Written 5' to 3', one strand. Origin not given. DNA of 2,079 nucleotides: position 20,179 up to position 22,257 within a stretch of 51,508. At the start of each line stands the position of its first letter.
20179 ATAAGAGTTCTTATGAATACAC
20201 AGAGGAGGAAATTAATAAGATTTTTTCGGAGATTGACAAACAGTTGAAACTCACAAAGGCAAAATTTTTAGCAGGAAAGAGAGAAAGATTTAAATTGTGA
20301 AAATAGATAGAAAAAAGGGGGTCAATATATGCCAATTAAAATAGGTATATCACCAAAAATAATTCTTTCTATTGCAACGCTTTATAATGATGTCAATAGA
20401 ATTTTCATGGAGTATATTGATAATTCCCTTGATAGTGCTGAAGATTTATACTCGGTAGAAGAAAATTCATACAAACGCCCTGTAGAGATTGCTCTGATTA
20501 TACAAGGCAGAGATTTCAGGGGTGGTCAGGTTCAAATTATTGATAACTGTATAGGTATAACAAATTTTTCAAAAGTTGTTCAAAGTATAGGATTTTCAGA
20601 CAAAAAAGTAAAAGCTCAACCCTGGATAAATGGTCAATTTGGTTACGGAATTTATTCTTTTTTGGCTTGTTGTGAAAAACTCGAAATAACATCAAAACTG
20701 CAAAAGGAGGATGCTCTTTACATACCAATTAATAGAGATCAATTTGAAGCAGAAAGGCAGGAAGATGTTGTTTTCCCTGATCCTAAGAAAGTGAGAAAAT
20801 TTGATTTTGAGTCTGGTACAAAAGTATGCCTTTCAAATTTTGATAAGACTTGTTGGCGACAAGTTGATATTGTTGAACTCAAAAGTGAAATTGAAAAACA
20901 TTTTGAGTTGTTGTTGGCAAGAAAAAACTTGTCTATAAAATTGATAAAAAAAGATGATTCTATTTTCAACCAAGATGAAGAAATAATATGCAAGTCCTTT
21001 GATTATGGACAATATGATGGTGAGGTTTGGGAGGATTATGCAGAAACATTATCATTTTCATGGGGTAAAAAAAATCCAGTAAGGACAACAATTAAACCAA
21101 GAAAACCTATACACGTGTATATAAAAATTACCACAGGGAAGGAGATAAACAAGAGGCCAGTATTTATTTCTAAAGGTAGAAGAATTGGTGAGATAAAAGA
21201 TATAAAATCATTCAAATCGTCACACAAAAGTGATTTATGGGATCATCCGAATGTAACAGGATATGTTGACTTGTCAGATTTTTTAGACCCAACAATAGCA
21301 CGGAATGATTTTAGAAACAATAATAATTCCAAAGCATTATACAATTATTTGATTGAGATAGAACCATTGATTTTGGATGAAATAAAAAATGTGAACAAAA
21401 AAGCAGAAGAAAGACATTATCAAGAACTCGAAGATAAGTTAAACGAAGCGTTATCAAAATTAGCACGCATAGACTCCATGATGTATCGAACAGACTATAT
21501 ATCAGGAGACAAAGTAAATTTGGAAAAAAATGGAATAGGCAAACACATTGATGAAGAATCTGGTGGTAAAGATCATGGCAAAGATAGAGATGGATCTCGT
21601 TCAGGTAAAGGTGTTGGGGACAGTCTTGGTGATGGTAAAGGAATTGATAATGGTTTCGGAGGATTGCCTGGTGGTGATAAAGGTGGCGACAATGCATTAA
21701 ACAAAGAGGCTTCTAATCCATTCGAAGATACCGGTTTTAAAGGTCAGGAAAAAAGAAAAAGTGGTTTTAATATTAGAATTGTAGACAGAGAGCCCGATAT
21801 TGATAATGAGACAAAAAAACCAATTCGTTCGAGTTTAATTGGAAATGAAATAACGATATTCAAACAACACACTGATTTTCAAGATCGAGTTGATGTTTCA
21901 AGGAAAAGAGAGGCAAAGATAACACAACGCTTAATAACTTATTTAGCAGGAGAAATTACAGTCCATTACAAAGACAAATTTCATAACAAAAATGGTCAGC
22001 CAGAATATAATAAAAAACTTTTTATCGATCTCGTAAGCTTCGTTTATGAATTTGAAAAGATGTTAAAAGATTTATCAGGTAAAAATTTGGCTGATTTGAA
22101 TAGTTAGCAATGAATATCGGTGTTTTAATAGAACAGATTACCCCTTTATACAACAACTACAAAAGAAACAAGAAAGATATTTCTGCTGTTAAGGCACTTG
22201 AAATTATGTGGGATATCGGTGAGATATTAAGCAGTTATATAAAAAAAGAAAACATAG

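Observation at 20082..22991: AT-rich three-gene cassette built around a MORC/GHKL-type ATPase: candidate undescribed conflict/defence system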

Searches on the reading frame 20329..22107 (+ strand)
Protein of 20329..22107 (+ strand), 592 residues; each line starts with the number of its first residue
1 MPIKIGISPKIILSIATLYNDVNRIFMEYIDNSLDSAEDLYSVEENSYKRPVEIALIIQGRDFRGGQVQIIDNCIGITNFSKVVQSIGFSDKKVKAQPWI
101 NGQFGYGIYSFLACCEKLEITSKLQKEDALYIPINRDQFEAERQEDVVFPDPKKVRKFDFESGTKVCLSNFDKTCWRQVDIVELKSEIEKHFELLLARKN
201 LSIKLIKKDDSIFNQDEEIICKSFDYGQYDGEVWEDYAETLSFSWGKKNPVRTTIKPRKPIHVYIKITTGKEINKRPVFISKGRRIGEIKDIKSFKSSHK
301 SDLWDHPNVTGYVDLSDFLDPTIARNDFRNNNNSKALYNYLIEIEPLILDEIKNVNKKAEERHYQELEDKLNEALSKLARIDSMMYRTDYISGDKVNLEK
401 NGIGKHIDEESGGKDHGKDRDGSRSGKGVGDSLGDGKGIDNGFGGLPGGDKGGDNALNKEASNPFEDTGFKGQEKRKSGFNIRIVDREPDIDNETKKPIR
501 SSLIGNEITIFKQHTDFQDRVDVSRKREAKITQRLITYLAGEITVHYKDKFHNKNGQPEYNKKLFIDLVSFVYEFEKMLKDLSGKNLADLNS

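Call 4: search_protein_families(library=pfam, proteins=[window:20329-22107:+], max_evalue=1)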
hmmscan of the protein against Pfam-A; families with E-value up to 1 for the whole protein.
window:20329-22107:+ (592 aa): 1 family
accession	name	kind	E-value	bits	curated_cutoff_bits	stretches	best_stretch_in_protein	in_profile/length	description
PF13589.12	HATPase_c_3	-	3.8e-07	30.7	25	1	22-156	3-125/137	Histidine kinase-, DNA gyrase B-, and HSP90-like ATPase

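Call 5: search_protein_families(library=padloc, proteins=[window:20329-22107:+], max_evalue=1)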
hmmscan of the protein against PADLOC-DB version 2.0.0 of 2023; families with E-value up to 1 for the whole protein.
window:20329-22107:+ (592 aa): 0 families

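Call 6: search_protein_families(library=ncbifam, proteins=[window:20329-22107:+], max_evalue=1)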
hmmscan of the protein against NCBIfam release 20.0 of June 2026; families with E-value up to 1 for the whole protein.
window:20329-22107:+ (592 aa): 1 family
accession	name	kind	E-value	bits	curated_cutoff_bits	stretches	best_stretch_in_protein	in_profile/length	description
NF047794.1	HisKinPtgB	equivalog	0.069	11.4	1000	1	327-397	70-138/656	two-component system sensor histidine kinase PgtB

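Call 7: search_protein_families(library=phrogs, proteins=[window:20329-22107:+], max_evalue=1)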
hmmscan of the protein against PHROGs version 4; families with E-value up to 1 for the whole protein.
window:20329-22107:+ (592 aa): 1 family
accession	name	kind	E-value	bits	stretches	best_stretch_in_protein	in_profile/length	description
phrog_17716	-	unknown function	0.16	13.8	0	331-387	38-94/101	-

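Call 8: search_solved_structures(query=window:20329-22107:+, max_evalue=1, show_alignments=2)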
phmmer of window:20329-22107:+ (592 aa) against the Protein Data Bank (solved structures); distinct sequences matched with E-value up to 1: 7.
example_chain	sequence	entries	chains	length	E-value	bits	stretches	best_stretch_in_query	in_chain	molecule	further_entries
7u4c_A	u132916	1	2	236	0.0039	19.4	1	13-133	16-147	Chaperone protein HtpG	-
4x9l_A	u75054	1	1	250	0.23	13.5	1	10-132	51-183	Heat shock protein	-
7k9r_A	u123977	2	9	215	0.28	13.3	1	7-132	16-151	Hsp90-like protein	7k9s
7k9u_A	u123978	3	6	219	0.29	13.2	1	7-132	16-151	Hsp90-like protein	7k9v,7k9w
2xcm_A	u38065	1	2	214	0.47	12.5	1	10-131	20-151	CYTOSOLIC HEAT SHOCK PROTEIN 90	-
2jki_A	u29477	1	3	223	0.56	12.3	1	10-131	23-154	CYTOSOLIC HEAT SHOCK PROTEIN 90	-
1uo1_A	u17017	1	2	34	0.67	12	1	365-394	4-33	GENERAL CONTROL PROTEIN GCN4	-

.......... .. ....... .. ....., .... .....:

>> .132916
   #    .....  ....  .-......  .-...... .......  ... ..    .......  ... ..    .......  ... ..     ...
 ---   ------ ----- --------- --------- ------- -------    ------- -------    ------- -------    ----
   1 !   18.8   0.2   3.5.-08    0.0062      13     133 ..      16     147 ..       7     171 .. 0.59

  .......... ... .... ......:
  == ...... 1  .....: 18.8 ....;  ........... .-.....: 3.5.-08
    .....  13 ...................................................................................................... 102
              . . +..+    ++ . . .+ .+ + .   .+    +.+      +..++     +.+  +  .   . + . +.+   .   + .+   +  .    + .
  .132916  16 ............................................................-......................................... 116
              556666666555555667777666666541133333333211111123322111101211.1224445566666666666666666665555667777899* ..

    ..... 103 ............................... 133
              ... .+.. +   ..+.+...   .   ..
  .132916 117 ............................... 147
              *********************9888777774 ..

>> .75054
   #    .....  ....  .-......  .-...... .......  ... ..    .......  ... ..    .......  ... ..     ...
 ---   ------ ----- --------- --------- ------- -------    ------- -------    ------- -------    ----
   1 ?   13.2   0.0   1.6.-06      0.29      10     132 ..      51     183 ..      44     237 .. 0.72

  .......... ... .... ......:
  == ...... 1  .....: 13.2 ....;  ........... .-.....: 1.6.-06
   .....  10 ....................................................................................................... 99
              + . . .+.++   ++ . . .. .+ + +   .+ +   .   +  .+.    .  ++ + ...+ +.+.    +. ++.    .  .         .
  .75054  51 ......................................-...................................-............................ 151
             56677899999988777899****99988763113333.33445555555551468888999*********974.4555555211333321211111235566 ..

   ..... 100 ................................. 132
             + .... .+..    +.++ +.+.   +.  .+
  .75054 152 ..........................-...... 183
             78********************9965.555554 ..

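Call 9: find_homologous_proteins(query=window:20329-22107:+)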
Query window:20329-22107:+ (592 aa): 398 proteins with E <= 0.001 among 8000 candidates; the best 120 are listed.
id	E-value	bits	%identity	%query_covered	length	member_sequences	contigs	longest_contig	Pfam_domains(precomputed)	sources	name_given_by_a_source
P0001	0.0e+0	1340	100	100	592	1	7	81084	PF13589.13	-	-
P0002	1.5e-259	881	67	100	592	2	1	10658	PF13589.13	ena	-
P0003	1.6e-255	868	65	99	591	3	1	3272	PF13589.13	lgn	-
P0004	1.6e-254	864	66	100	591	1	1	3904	PF13589.13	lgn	-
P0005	7.0e-253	859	64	100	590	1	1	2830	PF13589.13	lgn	-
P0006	2.0e-252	858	65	100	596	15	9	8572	PF13589.13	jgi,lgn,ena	-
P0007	2.0e-250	851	64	100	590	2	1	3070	PF13589.13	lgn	-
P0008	1.3e-249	848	63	100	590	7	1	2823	PF13589.13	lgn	-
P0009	3.2e-248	844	63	100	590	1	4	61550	PF13589.13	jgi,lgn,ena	jgi:hypothetical protein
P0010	1.4e-243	828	63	100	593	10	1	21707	PF13589.13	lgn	-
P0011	3.0e-243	827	62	100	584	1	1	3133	PF13589.13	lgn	-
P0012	2.7e-242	824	62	100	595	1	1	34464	PF13589.13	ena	-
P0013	3.7e-241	820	62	100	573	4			PF13589.13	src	-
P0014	3.2e-240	817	62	100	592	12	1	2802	PF13589.13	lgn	-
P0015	3.2e-238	811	63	100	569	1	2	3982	PF13589.13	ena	-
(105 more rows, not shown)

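Call 12: find_related_loci(query=A1, collection=genome_contigs, flank=6000)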
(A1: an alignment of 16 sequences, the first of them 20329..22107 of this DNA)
Query A1 (592 aa) in genome_contigs; peptide patterns used: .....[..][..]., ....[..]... (x = any residue, [..] = any of these).
223 stretches matched a pattern; 69 encode a relative of the query (tblastn E <= 1e-3); 69 distinct loci.
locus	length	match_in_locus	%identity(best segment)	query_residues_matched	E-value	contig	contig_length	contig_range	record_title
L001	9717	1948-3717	62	1-592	0e+0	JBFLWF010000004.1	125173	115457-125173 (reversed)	MAG: Nitrospirota bacterium isolate MAG025 MAG025_4, whole genome shotgun sequence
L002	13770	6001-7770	62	1-592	0e+0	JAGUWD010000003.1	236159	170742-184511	MAG: Thermodesulfovibrionales bacterium isolate DeMMO5_1 c_000000013256, whole genome shotgun sequence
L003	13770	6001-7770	63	1-592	0e+0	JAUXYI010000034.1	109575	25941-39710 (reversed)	MAG: Thermodesulfovibrionia bacterium isolate C18_concoct.bin.153 C18_k141_335018, whole genome shotgun sequence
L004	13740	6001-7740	59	1-589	0e+0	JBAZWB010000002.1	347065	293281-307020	MAG: Patescibacteria group bacterium isolate SO_2017_GW1_267 NODE_224_length_347065_cov_3.428541_OW334_2017, whole genom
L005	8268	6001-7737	58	1-591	0e+0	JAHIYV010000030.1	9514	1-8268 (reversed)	MAG: Patescibacteria group bacterium isolate Modern_marine.mb.145 Modern_marine.mb.145_k141_403231, whole genome shotgun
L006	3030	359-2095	57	1-591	0e+0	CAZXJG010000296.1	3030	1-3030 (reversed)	MAG TPA_asm: uncultured Melioribacteraceae bacterium isolate binchicken_co159_36 genome assembly, contig: NODE_21971_len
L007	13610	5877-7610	56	1-590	0e+0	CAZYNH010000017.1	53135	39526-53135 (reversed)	MAG TPA_asm: uncultured Bacteroidia bacterium isolate binchicken_co168_316 genome assembly, contig: NODE_1021_length_531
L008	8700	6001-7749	53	1-590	0e+0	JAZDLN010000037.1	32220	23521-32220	MAG: Candidatus Falkowbacteria bacterium isolate MEGAHIT-group-0.601 k141_16642351, whole genome shotgun sequence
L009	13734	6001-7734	54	1-590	0e+0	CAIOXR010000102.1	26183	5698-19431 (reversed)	uncultured bacterium isolate AM-2014-D8_bin-0749 genome assembly, contig: bin-0749:102/110, whole genome shotgun sequenc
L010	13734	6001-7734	54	1-590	0e+0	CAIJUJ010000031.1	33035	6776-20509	uncultured bacterium isolate AM-lipid-01-D8_bin-1660 genome assembly, contig: bin-1660:31/35, whole genome shotgun seque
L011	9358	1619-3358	53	1-590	0e+0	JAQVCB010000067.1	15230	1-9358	MAG: Candidatus Gastranaerophilales bacterium isolate STD2_79 NODE_14618_length_15230_cov_4.469112_Sandtown_D2, whole ge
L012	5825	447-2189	50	1-591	0e+0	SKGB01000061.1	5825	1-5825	MAG: Candidatus Nomurabacteria bacterium isolate CSBr16_119 CSBr16-21617, whole genome shotgun sequence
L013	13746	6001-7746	52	1-591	0e+0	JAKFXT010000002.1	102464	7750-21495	MAG: Patescibacteria group bacterium isolate ND4_Bin_14 ND4_0000008, whole genome shotgun sequence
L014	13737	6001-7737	51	1-587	0e+0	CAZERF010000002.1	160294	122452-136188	MAG TPA_asm: uncultured Candidatus Saccharibacteria bacterium isolate binchicken_co245_337 genome assembly, contig: NODE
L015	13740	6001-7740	52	1-590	0e+0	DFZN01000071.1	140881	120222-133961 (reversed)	MAG TPA_asm: bacterium UBP11_UBA4055 isolate UBA4055 UBA4055_contig_2402, whole genome shotgun sequence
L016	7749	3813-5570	53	1-590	0e+0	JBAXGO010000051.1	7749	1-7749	MAG: bacterium isolate ELA299 MAG299_51, whole genome shotgun sequence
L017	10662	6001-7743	51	1-590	0e+0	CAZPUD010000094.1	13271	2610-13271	MAG TPA_asm: uncultured candidatus Brocadiaceae bacterium isolate SRP093185_co1_14 genome assembly, contig: NODE_3266_le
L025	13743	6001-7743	56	1-590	0e+0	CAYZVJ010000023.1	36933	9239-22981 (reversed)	MAG TPA_asm: uncultured Rikenellaceae bacterium isolate SRP214966_co4_470 genome assembly, contig: NODE_727_length_36933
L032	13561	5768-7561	34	1-590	4e-92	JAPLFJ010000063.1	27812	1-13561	MAG: Ignavibacteriae bacterium isolate LacPavin_0920_WC57_MAG_36_34 LacPavin_0920_WC57_scaffold_577576, whole genome sho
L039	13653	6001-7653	32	3-587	5e-81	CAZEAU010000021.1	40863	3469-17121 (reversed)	MAG TPA_asm: uncultured Actinomycetota bacterium isolate binchicken_co39_260 genome assembly, contig: NODE_2273_length_4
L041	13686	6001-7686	30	1-590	1e-76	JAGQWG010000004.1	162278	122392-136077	MAG: Ignavibacteriae bacterium isolate HKST-UBA122 2012-05-30_1_(paired)_contig_1499, whole genome shotgun sequence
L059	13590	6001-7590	25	10-579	8e-32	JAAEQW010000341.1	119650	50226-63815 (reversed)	MAG: Candidatus Omnitrophota bacterium isolate Gpa_28 GpaG_CONTIG5015486, whole genome shotgun sequence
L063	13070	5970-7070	27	3-387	3e-30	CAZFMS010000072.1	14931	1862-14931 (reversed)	MAG TPA_asm: uncultured Planctomycetaceae bacterium isolate SRP128015_co2_35 genome assembly, contig: NODE_2462_length_1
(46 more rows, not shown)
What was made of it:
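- The phyletic distribution is patchy, with 50-67% identity across phyla (calls 9, 12).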

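Call 28: predict_structure(alignment_id=A2)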
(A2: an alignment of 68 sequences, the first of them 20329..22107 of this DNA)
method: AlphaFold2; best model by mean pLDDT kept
length: 592 residues; sequences in the alignment: 68
mean_pLDDT: 78.9   pTM: 0.65
mean pLDDT of the five models: 78.9, 78.7, 77.4, 75.5, 72.2
residues with pLDDT >= 90: 190; 70-90: 277; 50-70: 68; < 50: 57
segments of 3 or more residues with pLDDT < 50: 87-106, 408-438, 588-592
pLDDT, mean of each block of 10 residues (from residue 1): 66 74 89 90 91 95 90 89 56 35 53 91 93 89 80 90 94 91 94 94 91 81 91 92 87 91 90 87 92 91 88 92 81 93 91 77 78 78 59 73 64 37 28 41 64 77 75 62 85 87 83 87 69 85 84 68 80 83 59 33
secondary structure, 60 per line:
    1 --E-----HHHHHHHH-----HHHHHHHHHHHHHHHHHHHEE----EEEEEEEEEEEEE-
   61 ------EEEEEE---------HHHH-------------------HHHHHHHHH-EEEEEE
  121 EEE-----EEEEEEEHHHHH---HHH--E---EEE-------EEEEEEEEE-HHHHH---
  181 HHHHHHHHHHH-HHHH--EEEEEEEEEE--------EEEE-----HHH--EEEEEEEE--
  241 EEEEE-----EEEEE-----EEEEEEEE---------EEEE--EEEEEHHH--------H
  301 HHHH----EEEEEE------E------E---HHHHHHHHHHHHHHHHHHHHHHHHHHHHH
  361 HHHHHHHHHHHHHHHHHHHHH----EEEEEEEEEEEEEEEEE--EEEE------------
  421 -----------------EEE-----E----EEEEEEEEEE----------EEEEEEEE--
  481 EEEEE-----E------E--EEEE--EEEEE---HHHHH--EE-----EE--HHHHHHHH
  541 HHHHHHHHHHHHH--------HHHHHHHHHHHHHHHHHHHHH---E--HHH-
elements in order: H9-16 H22-40 E47-59 E67-72 H82-85 H105-113 E115-123 E129-135 H136-140 E153-155 E163-171 H173-177 H181-191 H193-196 E199-208 E217-220 E231-238 E241-245 E251-255 E261-268 E278-281 E284-288 H300-304 E309-314 H332-381 E386-402 E405-408 E438-440 E451-460 E471-478 E481-485 E501-504 E507-511 H515-519 H533-553 H562-582
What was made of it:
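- On GHKL + S5/transducer class (MutL, Hsp90, GyrB/TopoVI-B, MORC): The model has pLDDT 78.9 (call 28).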

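Call 33: fold_search(model_id=the predicted structure, library=pdb)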
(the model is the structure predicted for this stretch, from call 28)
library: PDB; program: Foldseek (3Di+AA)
matches with E <= 10: 979; with E <= 0.001: 553
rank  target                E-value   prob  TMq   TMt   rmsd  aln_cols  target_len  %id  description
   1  8h77_A                2.5e-14  1.00  0.37  0.34   8.5       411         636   15  Hsp90-AhR-p23-XAP2 complex (released 2023-01-04)
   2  8gae_B                2.8e-14  1.00  0.39  0.37  11.8       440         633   16  Hsp90 provides platform for CRaf dephosphorylation by PP5 (released 2023-04-26)
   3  6xlf_A                3.3e-14  1.00  0.38  0.38   7.4       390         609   15  Full-length Hsc82 in complex with Aha1 in the presence of AMP-PNP (released 2021-06-30)
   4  6xlg_A                5.5e-14  1.00  0.38  0.37   7.8       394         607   15  Full-length Hsc82 in complex with two Aha1 CTD in the presence of ATPgammaS (released 2021-06-30)
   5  5uls_B                5.8e-14  1.00  0.36  0.33   8.3       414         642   13  Structure of GRP94 in the active conformation (released 2017-09-27)
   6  8ffv_B                8.1e-14  1.00  0.39  0.36  11.6       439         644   14  Cryo-EM structure of the GR-Hsp90-FKBP52 complex (released 2023-11-01)
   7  9a6t_B                9.6e-14  1.00  0.35  0.34   9.1       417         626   17  Integrative model of DNAK-HTPG by crosslinking MS and deep learning (released 2024-09-18)
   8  8eob_A                1.0e-13  1.00  0.38  0.37  11.1       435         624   15  Cryo-EM structure of human HSP90B in the closed state (released 2023-01-25)
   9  7z37_AP1              1.0e-13  1.00  0.37  0.35  11.5       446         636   15  Structure of the RAF1-HSP90-CDC37 complex (RHC-II) (released 2022-09-14)
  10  7zub_B                1.0e-13  1.00  0.39  0.36  12.3       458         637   15  Cryo-EM structure of the indirubin-bound Hsp90-XAP2-AHR complex (released 2022-11-23)
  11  7zub_A                1.1e-13  1.00  0.39  0.37  11.4       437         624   16  Cryo-EM structure of the indirubin-bound Hsp90-XAP2-AHR complex (released 2022-11-23)
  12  8eoa_A                1.1e-13  1.00  0.40  0.38  11.9       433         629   15  Cryo-EM structure of human HSP90B-AIPL1 complex (released 2023-01-25)
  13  8ffv_A                1.4e-13  1.00  0.38  0.36  11.6       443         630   15  Cryo-EM structure of the GR-Hsp90-FKBP52 complex (released 2023-11-01)
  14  8eoa_B                2.8e-13  1.00  0.39  0.37  12.0       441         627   15  Cryo-EM structure of human HSP90B-AIPL1 complex (released 2023-01-25)
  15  6xlf_B                3.1e-13  1.00  0.38  0.37   7.7       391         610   16  Full-length Hsc82 in complex with Aha1 in the presence of AMP-PNP (released 2021-06-30)
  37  5ix1_A                5.5e-12  1.00  0.39  0.53   6.7       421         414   14  Crystal structure of mouse Morc3 ATPase-CW cassette in complex with AMPPNP and H3K4me3 peptide (released 2016-08-17)
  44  3h4l_A                1.0e-11  1.00  0.36  0.57   6.8       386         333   12  Crystal Structure of N terminal domain of a DNA repair protein (released 2010-03-02)
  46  5ix1_B                1.1e-11  1.00  0.38  0.51   7.3       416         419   13  Crystal structure of mouse Morc3 ATPase-CW cassette in complex with AMPPNP and H3K4me3 peptide (released 2016-08-17)
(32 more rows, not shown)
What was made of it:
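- On GHKL + S5/transducer class (MutL, Hsp90, GyrB/TopoVI-B, MORC): Foldseek hits: Hsp90 E 2.5e-14 over about 410-460 columns; MORC3 5ix1 E 5.5e-12, TM(target) 0.53; PMS1 N-terminal domain 3h4l E 1e-11, TM(target) 0.57 (call 33).
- The top structural and sequence matches are Hsp90/HtpG and MutL-family N-terminal domains (calls 8, 33).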

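Call 37: find_related_loci(query=A1, collection=viral_contigs, flank=8000)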
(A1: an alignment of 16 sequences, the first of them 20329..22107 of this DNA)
Query A1 (592 aa) in viral_contigs; peptide patterns used: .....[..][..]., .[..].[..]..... (x = any residue, [..] = any of these).
44 stretches matched a pattern; 2 encode a relative of the query (tblastn E <= 1e-3); 2 distinct loci.
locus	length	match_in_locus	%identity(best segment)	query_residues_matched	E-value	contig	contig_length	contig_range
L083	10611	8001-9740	53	1-590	0e+0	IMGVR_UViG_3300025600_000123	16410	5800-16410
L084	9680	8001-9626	29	3-579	4e-66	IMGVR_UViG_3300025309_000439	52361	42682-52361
